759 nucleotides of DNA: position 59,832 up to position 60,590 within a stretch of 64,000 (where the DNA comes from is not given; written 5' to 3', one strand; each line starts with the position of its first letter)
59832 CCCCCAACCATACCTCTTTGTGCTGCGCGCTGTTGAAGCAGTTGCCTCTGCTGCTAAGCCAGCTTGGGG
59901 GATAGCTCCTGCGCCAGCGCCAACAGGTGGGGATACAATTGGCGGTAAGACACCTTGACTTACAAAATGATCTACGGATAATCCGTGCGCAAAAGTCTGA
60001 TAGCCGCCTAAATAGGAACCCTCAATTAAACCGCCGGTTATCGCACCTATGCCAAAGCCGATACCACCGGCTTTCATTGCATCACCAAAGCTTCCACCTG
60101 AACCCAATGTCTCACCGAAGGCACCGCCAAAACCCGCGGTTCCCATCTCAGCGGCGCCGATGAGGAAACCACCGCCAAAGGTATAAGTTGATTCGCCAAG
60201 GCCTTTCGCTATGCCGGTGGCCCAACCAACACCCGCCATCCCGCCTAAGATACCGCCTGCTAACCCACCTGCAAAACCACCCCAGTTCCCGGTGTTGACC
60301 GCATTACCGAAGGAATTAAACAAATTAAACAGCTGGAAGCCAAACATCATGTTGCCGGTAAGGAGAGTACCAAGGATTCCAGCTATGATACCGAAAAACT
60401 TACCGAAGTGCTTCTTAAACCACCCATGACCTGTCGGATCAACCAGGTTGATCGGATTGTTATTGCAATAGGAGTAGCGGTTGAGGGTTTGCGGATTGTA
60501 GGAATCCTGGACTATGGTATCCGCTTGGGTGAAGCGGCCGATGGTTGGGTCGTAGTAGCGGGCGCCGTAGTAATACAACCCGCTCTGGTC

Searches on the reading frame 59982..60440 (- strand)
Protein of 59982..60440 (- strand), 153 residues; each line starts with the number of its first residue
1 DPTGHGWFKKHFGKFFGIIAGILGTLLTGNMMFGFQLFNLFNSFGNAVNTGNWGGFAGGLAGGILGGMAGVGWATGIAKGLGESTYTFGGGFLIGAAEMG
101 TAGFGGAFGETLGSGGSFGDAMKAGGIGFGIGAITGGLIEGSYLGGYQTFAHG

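Call 33: find_related_loci(query=A3, collection=genome_contigs, flank=4000)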
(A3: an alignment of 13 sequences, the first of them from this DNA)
Query A3 (153 aa) in genome_contigs; peptide patterns used: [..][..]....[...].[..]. (x = any residue, [..] = any of these).
21 stretches matched a pattern; 10 encode a relative of the query (tblastn E <= 1e-3); 10 distinct loci.
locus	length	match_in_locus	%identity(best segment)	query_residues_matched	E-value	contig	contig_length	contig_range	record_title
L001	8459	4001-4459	69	1-153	5e-46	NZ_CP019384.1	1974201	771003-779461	Candidatus Velamenicoccus archaeovorus strain LiM chromosome, complete genome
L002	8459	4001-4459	69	1-153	4e-39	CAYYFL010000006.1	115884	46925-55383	MAG TPA_asm: uncultured Planctomycetia bacterium isolate binchicken_co20_28 genome assembly, contig: NODE_434_length_115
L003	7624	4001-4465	54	1-153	1e-38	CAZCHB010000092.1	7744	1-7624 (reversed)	MAG TPA_asm: uncultured Planctomycetales bacterium isolate SRP342105_co1_318 genome assembly, contig: NODE_13226_length_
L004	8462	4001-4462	68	1-153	2e-34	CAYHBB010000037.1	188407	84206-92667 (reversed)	MAG TPA_asm: uncultured Planctomycetales bacterium isolate ERP119294_co2_534 genome assembly, contig: k141_392463, whole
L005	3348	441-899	67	1-153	6e-33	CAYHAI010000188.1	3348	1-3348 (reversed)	MAG TPA_asm: uncultured Planctomycetales bacterium isolate ERP119294_co2_437 genome assembly, contig: k141_3780100, whol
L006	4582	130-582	54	1-152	3e-29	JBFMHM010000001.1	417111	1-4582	MAG: Candidatus Omnitrophota bacterium isolate MAG323 MAG323_1, whole genome shotgun sequence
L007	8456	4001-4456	44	1-153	4e-24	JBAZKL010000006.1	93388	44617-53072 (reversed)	MAG: Candidatus Omnitrophota bacterium isolate SO_2017_LW4_142 scaffold_452_c2_LW137-91_2017, whole genome shotgun seque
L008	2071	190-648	38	1-153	5e-9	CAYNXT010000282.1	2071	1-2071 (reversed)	MAG TPA_asm: uncultured Planctomycetales bacterium isolate ERP125453_co1_54 genome assembly, contig: NODE_85280_length_2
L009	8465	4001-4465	41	1-153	6e-8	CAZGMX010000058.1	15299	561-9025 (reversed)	MAG TPA_asm: uncultured Actinomycetota bacterium isolate binchicken_co232_128 genome assembly, contig: NODE_7616_length_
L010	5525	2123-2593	36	1-153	7e-5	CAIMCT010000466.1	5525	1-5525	MAG: uncultured Desulfobacteraceae bacterium isolate Umea1_bin-2529 genome assembly, contig: bin-2529:466/580, whole gen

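Call 42: search_protein_representatives(alignment_id=A3)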
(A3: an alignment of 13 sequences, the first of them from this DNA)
Query: 13 sequences, 153 profile positions. Proteins with E-value up to 0.001 (for the whole library): 98; up to 1e-10: 71; up to 1e-30: 31. The best 98 are listed.
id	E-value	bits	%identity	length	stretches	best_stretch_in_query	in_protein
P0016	5.0e-58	212.1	-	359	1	1-153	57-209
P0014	5.4e-56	205.5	-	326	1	1-153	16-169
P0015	1.0e-52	194.9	-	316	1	1-153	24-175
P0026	2.1e-51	190.6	-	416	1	1-153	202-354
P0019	9.5e-51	188.4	-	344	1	1-153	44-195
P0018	1.1e-49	185.1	-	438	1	1-153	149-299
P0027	1.9e-48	181.0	-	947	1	1-153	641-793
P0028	2.4e-47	177.4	-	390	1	1-153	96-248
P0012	4.4e-47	176.5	-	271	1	27-153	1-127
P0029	3.5e-46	173.6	-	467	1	1-153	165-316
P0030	6.8e-44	166.2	-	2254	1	1-153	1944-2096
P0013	2.8e-42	160.9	-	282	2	18-153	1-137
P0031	1.4e-40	155.5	-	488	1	1-153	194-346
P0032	6.5e-40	153.3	-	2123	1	1-153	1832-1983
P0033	2.8e-38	147.9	-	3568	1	1-153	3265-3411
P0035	5.4e-36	140.5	-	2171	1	1-153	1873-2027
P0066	5.1e-20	88.7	-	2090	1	1-153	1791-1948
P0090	7.8e-09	52.4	-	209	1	7-151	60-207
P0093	1.8e-07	47.9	-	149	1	8-150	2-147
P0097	1.6e-06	44.9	-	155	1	13-151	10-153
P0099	6.8e-06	42.8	-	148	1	22-152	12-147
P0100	7.1e-06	42.7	-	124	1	64-150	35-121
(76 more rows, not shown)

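Call 55: search_solved_structures(query=A3, max_evalue=10, show_alignments=2)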
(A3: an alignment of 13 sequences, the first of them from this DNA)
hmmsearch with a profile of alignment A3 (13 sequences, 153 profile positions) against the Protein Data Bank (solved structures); distinct sequences matched with E-value up to 10: 0.

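Call 64: find_encoding_contigs(protein=P0099, flank=5000, max_places=4)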
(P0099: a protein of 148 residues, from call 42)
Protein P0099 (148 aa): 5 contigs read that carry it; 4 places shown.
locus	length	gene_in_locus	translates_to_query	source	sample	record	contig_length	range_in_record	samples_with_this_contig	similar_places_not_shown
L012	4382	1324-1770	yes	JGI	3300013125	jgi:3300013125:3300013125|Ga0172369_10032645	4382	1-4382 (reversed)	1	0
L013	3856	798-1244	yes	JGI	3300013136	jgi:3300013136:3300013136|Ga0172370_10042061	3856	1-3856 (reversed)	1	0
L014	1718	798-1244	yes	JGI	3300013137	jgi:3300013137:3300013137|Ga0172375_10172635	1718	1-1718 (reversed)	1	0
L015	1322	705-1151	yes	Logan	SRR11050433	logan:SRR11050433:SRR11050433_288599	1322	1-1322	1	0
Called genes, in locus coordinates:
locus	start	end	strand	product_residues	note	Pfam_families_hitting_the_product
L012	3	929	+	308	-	?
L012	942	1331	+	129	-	-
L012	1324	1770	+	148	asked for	-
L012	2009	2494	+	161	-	-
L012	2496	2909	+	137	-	-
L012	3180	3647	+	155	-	-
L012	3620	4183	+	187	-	-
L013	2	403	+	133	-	?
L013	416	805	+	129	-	-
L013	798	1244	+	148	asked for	-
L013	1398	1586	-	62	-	-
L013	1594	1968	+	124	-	-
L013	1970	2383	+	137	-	-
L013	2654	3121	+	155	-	-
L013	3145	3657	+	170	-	-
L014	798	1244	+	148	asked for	-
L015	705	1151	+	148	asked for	-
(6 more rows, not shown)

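Call 65: find_encoding_contigs(protein=P0093, flank=5000, max_places=4)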
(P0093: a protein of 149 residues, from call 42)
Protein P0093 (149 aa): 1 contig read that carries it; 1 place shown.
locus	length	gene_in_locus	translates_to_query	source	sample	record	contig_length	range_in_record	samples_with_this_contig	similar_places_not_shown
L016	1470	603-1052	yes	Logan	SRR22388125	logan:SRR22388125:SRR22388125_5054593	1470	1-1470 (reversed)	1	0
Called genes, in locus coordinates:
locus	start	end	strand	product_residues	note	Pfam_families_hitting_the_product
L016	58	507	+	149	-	PF24838:8xMP (weak)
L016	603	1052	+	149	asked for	-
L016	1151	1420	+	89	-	-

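Call 70: find_encoding_contigs(protein=P0097, flank=6000, max_places=4)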
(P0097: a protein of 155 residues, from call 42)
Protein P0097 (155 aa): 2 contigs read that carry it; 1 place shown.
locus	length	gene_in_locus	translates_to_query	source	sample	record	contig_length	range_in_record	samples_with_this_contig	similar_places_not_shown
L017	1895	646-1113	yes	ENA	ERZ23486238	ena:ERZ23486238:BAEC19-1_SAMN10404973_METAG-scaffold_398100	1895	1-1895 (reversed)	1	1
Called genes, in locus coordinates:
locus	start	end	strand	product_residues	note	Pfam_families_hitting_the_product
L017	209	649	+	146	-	-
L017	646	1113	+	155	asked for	-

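Call 71: find_encoding_contigs(protein=P0090, flank=6000, max_places=4)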
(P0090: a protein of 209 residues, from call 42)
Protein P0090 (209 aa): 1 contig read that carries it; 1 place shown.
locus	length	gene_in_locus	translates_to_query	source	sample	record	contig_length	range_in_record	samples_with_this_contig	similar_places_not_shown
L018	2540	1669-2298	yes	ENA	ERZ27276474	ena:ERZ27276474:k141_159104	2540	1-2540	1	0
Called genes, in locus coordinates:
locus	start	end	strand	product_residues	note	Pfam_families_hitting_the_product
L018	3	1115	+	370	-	?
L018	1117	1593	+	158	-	-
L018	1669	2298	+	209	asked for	-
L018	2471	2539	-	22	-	?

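Call 72: find_encoding_contigs(protein=P0100, flank=6000, max_places=4)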
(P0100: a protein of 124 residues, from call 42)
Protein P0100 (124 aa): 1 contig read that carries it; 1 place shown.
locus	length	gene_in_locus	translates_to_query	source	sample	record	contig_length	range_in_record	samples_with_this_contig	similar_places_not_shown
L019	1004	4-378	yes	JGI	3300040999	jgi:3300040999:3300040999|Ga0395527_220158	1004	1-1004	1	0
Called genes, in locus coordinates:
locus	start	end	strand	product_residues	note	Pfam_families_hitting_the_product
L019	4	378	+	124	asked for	-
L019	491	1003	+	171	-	?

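Call 74: search_protein_families(library=pfam, proteins=[P0099, P0093, P0097, P0090, L012:942-1328:+, L018:1117-1590:+], max_evalue=0.1)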
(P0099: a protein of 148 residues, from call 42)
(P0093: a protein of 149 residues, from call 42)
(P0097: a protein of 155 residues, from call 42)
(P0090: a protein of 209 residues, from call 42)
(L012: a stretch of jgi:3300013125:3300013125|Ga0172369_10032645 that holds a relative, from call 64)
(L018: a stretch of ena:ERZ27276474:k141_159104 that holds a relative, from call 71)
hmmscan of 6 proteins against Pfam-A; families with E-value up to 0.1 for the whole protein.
P0099 (148 aa): 0 families

P0093 (149 aa): 1 family
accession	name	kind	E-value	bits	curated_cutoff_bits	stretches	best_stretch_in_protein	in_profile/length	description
PF16185.10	MTABC_N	-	0.012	15.6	29.1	1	2-72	46-117/244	Mitochondrial ABC-transporter N-terminal five TM region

P0097 (155 aa): 0 families

P0090 (209 aa): 1 family
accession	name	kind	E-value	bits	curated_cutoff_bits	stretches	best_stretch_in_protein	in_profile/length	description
PF16890.10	DUF5083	-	0.083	13.2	27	0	24-148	20-139/157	Domain of unknown function (DUF5083)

L012:942-1328:+ (129 aa): 0 families

L018:1117-1590:+ (158 aa): 0 families

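Call 81: find_related_loci(query=A5, collection=metagenome_contigs, flank=5000)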
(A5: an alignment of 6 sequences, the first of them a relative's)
Query A5 (148 aa) in metagenome_contigs; peptide patterns used: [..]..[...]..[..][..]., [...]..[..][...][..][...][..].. (x = any residue, [..] = any of these).
600 stretches matched a pattern (row limit reached: there are more); 1 encode a relative of the query (tblastn E <= 1e-3); 1 distinct loci.
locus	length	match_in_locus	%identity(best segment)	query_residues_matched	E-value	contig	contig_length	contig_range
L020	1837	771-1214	45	3-148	1e-37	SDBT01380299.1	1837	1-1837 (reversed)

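Call 88: search_protein_families(library=pfam, proteins=[P0030, P0032, P0035, P0066], max_evalue=0.0001)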
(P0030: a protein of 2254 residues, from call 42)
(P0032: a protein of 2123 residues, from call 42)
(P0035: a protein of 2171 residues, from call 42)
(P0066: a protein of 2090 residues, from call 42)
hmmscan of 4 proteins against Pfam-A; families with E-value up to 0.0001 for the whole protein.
P0030 (2254 aa): 5 families
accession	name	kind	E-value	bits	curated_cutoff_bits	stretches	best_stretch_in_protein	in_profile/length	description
PF05593.20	RHS_repeat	-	8.5e-42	141.2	22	4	1254-1283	1-30/38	RHS Repeat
PF12256.14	TcdB_toxin_midN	-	4.5e-22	78.7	24.8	1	670-797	34-168/181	Insecticide toxin TcdB middle/N-terminal region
PF13517.12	FG-GAP_3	-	3.6e-14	53.5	26.9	1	288-348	1-59/61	FG-GAP-like repeat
PF01839.29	FG-GAP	-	4.7e-11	42.8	22.1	0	335-348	5-18/37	FG-GAP repeat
PF20041.5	DUF6443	-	1e-07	32.7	27.8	1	1069-1147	12-89/137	Domain of unknown function (DUF6443)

P0032 (2123 aa): 5 families
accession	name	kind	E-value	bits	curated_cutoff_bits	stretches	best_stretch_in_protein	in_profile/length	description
PF05593.20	RHS_repeat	-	4.2e-40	135.8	22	4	1294-1323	1-30/38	RHS Repeat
PF03534.18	SpvB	-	3.5e-24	85.9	22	1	55-206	4-180/287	Salmonella virulence plasmid 65kDa B protein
PF13517.12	FG-GAP_3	-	4.4e-07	30.8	26.9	1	499-556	1-58/61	FG-GAP-like repeat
PF01839.29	FG-GAP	-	2.4e-05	24.6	22.1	0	596-611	5-20/37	FG-GAP repeat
PF12256.14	TcdB_toxin_midN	-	5.7e-05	22.9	24.8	1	628-709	68-161/181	Insecticide toxin TcdB middle/N-terminal region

P0035 (2171 aa): 6 families
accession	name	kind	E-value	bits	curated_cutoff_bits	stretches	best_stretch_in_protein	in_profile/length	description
PF05593.20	RHS_repeat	-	4e-47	158.2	22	2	1180-1208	1-29/38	RHS Repeat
PF12256.14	TcdB_toxin_midN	-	7.5e-33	113.8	24.8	1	611-742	26-170/181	Insecticide toxin TcdB middle/N-terminal region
PF13517.12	FG-GAP_3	-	3.2e-22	79.3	26.9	2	564-628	1-59/61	FG-GAP-like repeat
PF03534.18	SpvB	-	1.6e-20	73.9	22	1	51-206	3-183/287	Salmonella virulence plasmid 65kDa B protein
PF01839.29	FG-GAP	-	6.4e-11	42.3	22.1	0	338-354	8-24/37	FG-GAP repeat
PF20041.5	DUF6443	-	1.9e-05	25.4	27.8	1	995-1062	10-79/137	Domain of unknown function (DUF6443)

P0066 (2090 aa): 3 families
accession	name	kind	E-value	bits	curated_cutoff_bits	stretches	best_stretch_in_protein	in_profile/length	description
PF05593.20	RHS_repeat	-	2.2e-46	155.8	22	5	1150-1181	1-32/38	RHS Repeat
PF03534.18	SpvB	-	4.5e-24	85.6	22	1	103-262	2-187/287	Salmonella virulence plasmid 65kDa B protein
PF12256.14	TcdB_toxin_midN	-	1.4e-23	83.5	24.8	1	541-683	26-171/181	Insecticide toxin TcdB middle/N-terminal region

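Call 99: find_encoding_contigs(protein=P0032, flank=5000, max_places=2)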
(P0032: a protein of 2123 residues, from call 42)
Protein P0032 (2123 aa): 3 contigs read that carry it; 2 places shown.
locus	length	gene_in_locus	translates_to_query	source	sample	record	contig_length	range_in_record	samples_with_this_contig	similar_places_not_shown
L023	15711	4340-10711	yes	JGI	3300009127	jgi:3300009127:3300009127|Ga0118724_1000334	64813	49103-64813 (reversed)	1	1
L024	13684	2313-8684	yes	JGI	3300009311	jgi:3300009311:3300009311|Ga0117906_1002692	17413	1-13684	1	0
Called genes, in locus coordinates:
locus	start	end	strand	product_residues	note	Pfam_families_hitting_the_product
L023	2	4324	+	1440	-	?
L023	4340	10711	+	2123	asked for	PF03534:SpvB, PF01839:FG-GAP (faint), PF13517:FG-GAP_3 (weak), PF05593:RHS_repeat (weak), PF25023:TEN_YD-shell, PF05593:RHS_repeat (weak), PF25023:TEN_YD-shell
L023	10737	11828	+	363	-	PF07719:TPR_2 (faint), PF13174:TPR_6 (faint), PF13428:TPR_14 (faint), PF08334:T2SSG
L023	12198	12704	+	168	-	PF01797:Y1_Tnp (weak)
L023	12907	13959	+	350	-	-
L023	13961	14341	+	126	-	-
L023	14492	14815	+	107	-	PF06271:RDD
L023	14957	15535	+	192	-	-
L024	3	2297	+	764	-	?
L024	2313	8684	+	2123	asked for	PF03534:SpvB, PF01839:FG-GAP (faint), PF13517:FG-GAP_3 (weak), PF05593:RHS_repeat (weak), PF25023:TEN_YD-shell, PF05593:RHS_repeat (weak), PF25023:TEN_YD-shell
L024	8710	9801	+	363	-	PF07719:TPR_2 (faint), PF13174:TPR_6 (faint), PF13428:TPR_14 (faint), PF08334:T2SSG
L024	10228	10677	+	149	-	-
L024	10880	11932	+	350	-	-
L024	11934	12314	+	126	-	-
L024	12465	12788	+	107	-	PF06271:RDD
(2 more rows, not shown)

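Call 100: find_encoding_contigs(protein=P0066, flank=5000, max_places=2)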
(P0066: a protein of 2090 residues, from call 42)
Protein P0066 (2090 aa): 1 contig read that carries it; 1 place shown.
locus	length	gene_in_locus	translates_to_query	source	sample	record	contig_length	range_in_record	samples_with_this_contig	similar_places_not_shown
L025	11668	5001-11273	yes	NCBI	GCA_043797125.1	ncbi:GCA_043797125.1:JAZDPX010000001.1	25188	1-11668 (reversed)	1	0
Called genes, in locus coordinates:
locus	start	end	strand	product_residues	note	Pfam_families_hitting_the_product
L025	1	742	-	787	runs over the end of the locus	PF07244:POTRA (faint), PF08479:POTRA_2, PF10511:Cementoin (faint), PF08479:POTRA_2, PF03865:ShlB, PF01103:Omp85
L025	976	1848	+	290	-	PF01145:Band_7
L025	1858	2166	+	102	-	-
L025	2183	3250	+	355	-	PF00437:T2SSE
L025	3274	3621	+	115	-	PF01740:STAS, PF13466:STAS_2 (weak)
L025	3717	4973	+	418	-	-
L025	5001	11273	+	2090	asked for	PF03534:SpvB, PF12256:TcdB_toxin_midN, PF05593:RHS_repeat (weak), PF25023:TEN_YD-shell (weak), PF05593:RHS_repeat, PF25023:TEN_YD-shell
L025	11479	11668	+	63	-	?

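Call 101: find_encoding_contigs(protein=P0030, flank=5000, max_places=2)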
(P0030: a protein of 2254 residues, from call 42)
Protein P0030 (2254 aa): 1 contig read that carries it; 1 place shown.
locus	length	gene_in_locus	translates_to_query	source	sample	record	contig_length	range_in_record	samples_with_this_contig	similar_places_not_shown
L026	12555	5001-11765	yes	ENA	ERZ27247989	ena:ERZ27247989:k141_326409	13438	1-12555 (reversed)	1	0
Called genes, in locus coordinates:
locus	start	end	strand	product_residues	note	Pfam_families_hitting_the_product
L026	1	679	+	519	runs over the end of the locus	?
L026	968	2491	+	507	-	PF13229:Beta_helix (faint), PF05048:NosD (weak)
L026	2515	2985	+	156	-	-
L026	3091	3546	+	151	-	-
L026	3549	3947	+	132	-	PF17957:Big_7 (weak)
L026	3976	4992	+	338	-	PF03534:SpvB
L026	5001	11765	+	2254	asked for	PF01839:FG-GAP (faint), PF13517:FG-GAP_3 (faint), PF12256:TcdB_toxin_midN, PF25023:TEN_YD-shell, PF20041:DUF6443, PF05593:RHS_repeat (weak), PF25023:TEN_YD-shell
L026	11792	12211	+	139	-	-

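Call 102: search_protein_families(library=pfam, proteins=[L023:2-4321:+, L023:10737-11825:+, L026:11792-12208:+, L025:3717-4970:+], max_evalue=0.001)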
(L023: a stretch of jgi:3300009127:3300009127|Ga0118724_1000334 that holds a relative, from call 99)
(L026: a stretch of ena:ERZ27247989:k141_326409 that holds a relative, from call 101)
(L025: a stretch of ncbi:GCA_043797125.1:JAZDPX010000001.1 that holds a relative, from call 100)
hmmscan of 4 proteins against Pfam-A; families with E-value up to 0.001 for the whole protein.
L023:2-4321:+ (1440 aa): 8 families
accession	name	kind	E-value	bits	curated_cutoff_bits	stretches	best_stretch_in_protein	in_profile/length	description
PF01839.29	FG-GAP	-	3.9e-43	145.2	22.1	7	466-501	4-33/37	FG-GAP repeat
PF18911.6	PKD_4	-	6.7e-41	138.7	27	2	169-248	1-80/85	PKD domain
PF00801.26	PKD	-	8.1e-26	90.3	23.5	2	6-67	16-76/80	PKD domain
PF13517.12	FG-GAP_3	-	2.2e-15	57.4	26.9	3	586-654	1-61/61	FG-GAP-like repeat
PF19077.6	Big_13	-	9.3e-13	49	27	1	268-349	19-102/102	Bacterial Ig-like domain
PF22352.2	K319L-like_PKD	-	2.6e-09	37.4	27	2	6-70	13-82/84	K319L-like, PKD domain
PF14312.12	FG-GAP_2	-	2.2e-06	28.2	23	0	675-728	5-49/49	FG-GAP repeat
PF17936.7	Big_6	-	2.9e-06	27.8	27.6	1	266-341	4-78/83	Bacterial Ig domain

L023:10737-11825:+ (363 aa): 9 families
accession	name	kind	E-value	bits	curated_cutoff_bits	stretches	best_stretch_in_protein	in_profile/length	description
PF08334.16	T2SSG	-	1.7e-27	96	21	1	271-362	20-108/108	Type II secretion system (T2SS), protein G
PF13174.12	TPR_6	-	1.5e-12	47.7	26.3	0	68-100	1-32/33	Tetratricopeptide repeat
PF13428.12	TPR_14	-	5.2e-07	30.2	23.5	0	147-172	5-30/44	Tetratricopeptide repeat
PF07719.23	TPR_2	-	1.8e-05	24.9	27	0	77-100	10-33/34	Tetratricopeptide repeat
PF00515.34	TPR_1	-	3.7e-05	23.8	27.8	0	117-133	13-29/34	Tetratricopeptide repeat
PF13424.12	TPR_12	-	6e-05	23.6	30.1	0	50-99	28-76/77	Tetratricopeptide repeat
PF25062.1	ARM_TT21_N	-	9.3e-05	22.7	40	1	46-168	79-193/222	Tetratricopeptide repeat protein 21 N-terminal ARM repeat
PF13181.12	TPR_8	-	0.00011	22.5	25.7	0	68-100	2-33/34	Tetratricopeptide repeat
PF13432.12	TPR_16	-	0.00014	22.7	32.7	0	64-100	28-63/65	Tetratricopeptide repeat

L026:11792-12208:+ (139 aa): 0 families

L025:3717-4970:+ (418 aa): 0 families
